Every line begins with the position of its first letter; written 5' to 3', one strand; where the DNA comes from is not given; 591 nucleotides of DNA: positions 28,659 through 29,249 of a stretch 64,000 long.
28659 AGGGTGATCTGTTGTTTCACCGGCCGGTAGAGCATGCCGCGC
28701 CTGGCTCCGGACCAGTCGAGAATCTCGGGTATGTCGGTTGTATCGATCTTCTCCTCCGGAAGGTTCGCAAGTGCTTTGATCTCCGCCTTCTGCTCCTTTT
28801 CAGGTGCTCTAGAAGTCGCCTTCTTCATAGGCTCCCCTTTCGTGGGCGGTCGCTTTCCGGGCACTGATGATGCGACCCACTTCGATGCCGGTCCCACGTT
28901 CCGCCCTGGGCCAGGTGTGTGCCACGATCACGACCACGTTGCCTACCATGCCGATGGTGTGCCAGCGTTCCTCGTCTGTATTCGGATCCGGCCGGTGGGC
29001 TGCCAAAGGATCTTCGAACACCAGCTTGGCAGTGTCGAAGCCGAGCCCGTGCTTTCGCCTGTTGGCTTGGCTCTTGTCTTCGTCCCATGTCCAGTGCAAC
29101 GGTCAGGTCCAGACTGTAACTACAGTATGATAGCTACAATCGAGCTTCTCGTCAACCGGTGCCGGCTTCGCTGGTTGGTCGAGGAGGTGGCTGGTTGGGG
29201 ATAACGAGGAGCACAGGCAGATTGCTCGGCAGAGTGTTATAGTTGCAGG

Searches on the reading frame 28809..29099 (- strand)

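Call 47: search_protein_families(library=pfam, proteins=[window:28809-29099:-], max_evalue=0.001)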
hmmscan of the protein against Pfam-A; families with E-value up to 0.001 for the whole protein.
window:28809-29099:- (96 aa): 1 family
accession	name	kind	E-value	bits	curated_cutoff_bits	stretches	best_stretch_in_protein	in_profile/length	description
PF04365.19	BrnT_toxin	-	4e-24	85.2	34.5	1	5-87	1-77/77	Ribonuclease toxin, BrnT, of type II toxin-antitoxin system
